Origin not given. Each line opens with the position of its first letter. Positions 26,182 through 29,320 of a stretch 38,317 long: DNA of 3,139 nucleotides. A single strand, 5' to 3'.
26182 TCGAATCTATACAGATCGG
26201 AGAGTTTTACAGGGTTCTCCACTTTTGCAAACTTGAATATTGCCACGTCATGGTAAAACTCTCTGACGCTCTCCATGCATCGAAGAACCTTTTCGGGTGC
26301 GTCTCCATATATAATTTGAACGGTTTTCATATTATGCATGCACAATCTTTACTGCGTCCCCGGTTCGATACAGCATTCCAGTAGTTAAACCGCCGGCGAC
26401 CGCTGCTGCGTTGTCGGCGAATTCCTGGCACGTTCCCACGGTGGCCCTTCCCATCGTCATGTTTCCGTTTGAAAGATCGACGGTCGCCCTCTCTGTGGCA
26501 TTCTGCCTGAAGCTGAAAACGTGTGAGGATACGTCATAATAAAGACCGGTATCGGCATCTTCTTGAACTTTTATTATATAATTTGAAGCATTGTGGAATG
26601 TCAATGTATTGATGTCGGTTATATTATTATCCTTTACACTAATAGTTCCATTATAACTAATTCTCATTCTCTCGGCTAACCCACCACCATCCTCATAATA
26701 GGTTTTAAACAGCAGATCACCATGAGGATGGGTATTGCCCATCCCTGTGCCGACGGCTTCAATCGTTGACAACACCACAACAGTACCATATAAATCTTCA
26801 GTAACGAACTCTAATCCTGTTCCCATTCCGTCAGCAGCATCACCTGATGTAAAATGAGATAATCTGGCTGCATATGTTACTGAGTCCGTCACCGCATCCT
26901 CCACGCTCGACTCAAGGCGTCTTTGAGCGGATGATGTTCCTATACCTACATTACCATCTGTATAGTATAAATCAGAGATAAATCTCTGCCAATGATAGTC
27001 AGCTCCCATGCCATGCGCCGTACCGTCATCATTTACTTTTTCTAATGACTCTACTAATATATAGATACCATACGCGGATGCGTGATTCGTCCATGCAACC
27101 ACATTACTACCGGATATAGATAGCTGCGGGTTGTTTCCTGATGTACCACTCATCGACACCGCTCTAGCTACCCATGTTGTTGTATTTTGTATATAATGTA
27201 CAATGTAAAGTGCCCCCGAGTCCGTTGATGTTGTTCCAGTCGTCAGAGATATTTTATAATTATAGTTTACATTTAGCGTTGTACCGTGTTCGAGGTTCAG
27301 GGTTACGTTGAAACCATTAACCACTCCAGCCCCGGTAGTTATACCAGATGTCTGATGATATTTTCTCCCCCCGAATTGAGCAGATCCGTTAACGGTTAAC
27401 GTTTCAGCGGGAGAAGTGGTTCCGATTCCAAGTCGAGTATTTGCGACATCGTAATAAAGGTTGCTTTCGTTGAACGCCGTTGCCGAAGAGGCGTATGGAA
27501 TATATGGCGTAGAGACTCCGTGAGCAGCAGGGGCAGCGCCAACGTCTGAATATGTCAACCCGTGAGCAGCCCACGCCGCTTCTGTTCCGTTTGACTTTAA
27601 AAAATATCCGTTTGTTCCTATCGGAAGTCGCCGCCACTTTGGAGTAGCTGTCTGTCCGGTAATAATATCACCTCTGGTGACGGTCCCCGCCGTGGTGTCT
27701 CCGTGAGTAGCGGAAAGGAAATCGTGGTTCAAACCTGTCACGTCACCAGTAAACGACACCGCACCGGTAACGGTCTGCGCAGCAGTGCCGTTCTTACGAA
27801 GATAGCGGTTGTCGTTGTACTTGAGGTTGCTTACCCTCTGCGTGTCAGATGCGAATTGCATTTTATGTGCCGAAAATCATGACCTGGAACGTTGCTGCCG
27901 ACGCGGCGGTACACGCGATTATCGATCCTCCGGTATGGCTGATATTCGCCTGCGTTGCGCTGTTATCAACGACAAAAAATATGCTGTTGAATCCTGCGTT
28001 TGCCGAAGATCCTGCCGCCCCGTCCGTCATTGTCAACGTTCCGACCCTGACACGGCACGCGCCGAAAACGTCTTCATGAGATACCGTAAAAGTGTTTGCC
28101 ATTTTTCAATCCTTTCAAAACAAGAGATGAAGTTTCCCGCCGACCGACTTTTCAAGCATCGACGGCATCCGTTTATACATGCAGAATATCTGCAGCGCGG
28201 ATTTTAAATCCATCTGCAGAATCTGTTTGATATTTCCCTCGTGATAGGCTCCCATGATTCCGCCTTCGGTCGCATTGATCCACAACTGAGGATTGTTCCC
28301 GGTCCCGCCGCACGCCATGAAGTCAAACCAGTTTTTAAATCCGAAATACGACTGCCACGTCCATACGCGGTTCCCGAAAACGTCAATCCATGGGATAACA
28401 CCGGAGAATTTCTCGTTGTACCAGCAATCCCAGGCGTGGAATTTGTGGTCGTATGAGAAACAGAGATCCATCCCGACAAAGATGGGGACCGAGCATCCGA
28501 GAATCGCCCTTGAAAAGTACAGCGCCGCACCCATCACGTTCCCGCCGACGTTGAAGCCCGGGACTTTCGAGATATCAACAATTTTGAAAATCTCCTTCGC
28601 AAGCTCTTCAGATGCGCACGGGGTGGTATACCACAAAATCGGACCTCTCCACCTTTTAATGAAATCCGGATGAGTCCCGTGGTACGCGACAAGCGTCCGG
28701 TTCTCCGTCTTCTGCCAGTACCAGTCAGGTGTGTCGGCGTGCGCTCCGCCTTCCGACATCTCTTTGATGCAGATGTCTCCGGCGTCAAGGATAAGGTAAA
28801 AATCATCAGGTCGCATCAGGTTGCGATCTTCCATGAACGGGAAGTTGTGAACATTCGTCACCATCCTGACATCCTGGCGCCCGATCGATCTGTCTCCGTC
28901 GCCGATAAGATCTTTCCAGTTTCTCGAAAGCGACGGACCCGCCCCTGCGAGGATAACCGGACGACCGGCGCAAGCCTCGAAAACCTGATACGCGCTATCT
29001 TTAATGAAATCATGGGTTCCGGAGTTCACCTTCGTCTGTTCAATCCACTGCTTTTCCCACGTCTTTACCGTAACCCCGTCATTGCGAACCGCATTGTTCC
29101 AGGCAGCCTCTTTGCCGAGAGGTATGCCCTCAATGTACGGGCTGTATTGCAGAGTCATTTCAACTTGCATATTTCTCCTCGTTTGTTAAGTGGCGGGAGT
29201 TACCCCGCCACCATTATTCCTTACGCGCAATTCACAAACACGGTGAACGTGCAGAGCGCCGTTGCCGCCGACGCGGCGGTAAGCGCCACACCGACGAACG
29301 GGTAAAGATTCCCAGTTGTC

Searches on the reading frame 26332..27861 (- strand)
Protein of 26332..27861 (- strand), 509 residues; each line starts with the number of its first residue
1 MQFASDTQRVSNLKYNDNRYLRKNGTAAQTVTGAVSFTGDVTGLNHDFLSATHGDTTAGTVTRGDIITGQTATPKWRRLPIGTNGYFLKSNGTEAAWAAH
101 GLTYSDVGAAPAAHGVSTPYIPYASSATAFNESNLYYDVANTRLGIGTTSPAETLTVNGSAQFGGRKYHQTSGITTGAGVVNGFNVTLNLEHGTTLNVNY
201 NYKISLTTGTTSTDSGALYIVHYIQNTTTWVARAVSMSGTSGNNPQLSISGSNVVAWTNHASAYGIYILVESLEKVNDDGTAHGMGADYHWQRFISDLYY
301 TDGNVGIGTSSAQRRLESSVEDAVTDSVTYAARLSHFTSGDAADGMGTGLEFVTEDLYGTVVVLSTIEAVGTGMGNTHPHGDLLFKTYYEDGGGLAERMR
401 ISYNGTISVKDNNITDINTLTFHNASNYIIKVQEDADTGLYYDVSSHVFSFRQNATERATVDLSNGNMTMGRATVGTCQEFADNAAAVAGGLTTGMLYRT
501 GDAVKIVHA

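Call 30: search_protein_families(library=pfam, proteins=[window:26332-27861:-], max_evalue=0.01)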
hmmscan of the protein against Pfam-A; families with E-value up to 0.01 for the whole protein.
window:26332-27861:- (509 aa): 1 family
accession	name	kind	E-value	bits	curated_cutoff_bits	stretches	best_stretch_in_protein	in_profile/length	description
PF21174.3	Glce_b_sandwich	-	0.005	17.4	27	0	266-313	57-103/123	D-glucuronyl C5-epimerase, beta-sandwich domain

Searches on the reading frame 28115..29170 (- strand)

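Call 30: search_protein_families(library=pfam, proteins=[window:28115-29170:-], max_evalue=0.01)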
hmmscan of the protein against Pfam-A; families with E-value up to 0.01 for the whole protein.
window:28115-29170:- (351 aa): 1 family
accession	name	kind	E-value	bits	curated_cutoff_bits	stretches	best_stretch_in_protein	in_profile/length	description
PF01973.23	MptE-like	-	1.5e-11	44.8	34.6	1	123-240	71-170/171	6-hydroxymethylpterin diphosphokinase MptE-like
